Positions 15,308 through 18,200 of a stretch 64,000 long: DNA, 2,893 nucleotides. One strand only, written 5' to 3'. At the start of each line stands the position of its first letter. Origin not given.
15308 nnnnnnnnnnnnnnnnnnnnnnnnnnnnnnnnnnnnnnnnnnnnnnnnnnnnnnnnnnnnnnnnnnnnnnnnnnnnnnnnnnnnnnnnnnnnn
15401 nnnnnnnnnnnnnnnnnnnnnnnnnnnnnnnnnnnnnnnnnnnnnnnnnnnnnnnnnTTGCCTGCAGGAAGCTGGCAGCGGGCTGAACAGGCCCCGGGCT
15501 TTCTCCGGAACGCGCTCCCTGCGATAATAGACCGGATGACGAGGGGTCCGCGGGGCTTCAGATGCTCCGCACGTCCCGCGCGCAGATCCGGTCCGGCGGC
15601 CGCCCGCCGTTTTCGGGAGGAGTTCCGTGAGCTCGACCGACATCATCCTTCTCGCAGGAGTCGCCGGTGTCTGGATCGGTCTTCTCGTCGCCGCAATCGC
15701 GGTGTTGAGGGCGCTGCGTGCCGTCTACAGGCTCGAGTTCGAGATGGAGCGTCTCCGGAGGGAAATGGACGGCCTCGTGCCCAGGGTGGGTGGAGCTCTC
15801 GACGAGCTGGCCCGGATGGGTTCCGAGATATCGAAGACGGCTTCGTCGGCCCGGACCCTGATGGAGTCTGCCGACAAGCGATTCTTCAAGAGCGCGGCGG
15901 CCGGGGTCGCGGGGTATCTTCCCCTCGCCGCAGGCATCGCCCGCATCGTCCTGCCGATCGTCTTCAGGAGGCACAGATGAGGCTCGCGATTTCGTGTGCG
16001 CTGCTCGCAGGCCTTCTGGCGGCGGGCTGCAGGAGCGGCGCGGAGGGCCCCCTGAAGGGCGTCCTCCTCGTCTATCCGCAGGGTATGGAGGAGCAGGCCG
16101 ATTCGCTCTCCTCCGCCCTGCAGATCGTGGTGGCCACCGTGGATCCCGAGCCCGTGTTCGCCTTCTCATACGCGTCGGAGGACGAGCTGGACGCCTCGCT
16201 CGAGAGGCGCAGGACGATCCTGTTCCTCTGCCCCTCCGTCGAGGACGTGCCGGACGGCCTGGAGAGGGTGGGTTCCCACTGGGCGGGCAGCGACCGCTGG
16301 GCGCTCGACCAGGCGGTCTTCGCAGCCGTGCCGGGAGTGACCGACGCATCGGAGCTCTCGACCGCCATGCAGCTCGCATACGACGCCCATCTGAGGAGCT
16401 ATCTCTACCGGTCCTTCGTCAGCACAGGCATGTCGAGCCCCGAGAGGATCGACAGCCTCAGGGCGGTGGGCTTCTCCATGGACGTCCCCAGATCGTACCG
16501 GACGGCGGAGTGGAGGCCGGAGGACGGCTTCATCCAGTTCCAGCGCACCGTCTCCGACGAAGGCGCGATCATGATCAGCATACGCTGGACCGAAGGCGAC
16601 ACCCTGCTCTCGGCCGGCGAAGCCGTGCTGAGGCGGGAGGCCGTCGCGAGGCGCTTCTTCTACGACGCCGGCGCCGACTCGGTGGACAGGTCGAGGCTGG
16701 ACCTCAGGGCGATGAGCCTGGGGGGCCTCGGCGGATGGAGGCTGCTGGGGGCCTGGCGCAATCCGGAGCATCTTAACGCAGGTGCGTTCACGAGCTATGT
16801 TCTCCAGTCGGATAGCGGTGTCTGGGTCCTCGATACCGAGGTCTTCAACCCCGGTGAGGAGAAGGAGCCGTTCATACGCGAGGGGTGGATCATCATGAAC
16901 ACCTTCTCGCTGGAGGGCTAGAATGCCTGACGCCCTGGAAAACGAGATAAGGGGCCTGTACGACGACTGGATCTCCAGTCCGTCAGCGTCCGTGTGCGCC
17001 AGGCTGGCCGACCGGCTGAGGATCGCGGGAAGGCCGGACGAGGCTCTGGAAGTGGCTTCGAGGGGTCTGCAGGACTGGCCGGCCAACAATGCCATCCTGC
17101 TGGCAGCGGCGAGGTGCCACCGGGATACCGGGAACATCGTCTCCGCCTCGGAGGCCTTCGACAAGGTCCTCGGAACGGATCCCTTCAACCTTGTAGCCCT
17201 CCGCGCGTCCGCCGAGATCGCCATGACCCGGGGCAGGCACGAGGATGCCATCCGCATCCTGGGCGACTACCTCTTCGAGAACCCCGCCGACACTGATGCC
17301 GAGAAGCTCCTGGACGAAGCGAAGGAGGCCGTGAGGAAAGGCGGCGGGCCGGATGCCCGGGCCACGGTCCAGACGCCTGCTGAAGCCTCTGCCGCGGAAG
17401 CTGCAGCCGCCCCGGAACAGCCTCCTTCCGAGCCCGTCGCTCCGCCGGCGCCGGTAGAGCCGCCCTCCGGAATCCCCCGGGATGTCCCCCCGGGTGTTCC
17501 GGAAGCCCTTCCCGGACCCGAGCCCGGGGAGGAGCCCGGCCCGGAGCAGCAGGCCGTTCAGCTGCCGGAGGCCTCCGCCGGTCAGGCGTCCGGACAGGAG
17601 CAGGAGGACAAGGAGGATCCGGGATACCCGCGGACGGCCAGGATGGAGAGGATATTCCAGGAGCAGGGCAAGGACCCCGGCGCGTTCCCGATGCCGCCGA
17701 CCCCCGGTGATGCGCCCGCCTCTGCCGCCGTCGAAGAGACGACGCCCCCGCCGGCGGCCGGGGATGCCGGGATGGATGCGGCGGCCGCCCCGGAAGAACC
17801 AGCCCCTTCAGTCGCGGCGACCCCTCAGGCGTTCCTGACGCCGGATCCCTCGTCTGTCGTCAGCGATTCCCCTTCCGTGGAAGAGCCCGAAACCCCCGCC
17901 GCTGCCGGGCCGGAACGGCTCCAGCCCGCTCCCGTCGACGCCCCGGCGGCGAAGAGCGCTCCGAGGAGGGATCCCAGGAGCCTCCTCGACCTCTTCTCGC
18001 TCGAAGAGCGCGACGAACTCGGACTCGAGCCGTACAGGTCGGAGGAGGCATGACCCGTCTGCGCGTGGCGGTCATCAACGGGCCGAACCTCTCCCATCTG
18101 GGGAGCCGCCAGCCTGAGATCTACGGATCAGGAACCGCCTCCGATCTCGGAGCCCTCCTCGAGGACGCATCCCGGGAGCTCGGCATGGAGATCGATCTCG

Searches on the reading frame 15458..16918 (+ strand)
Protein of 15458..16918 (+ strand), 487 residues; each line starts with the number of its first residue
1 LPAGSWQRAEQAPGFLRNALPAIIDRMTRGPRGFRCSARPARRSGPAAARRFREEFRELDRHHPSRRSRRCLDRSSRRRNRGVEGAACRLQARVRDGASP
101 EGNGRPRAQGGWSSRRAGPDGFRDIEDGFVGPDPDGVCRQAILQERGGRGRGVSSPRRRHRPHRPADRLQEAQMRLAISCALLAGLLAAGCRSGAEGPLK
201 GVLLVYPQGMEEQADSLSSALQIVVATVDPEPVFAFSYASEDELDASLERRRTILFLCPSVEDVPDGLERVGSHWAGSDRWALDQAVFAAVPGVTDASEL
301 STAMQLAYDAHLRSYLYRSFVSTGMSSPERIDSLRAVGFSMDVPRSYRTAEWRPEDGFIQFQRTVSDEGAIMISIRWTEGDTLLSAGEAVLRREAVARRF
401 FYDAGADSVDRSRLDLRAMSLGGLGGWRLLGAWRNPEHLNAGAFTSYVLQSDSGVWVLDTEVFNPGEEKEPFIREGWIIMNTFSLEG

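Call 66: search_protein_families(library=pfam, proteins=[window:15458-16918:+], max_evalue=0.00001)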
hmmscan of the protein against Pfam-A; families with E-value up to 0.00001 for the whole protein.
window:15458-16918:+ (487 aa): 1 family
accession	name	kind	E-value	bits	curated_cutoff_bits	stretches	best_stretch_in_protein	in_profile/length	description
PF16125.10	DUF4837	-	2.4e-08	33.8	25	1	196-475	2-288/295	Domain of unknown function (DUF4837)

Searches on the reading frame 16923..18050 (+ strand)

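Call 66: search_protein_families(library=pfam, proteins=[window:16923-18050:+], max_evalue=0.00001)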
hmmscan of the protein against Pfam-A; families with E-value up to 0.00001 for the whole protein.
window:16923-18050:+ (376 aa): 3 families
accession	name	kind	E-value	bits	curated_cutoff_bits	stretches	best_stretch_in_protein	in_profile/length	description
PF14559.12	TPR_19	-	1.3e-12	48.3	25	1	34-88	3-57/68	Tetratricopeptide repeat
PF13428.12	TPR_14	-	2.5e-10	40.4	23.5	0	27-64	6-43/44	Tetratricopeptide repeat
PF13432.12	TPR_16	-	1.7e-07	32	32.7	0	28-89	3-64/65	Tetratricopeptide repeat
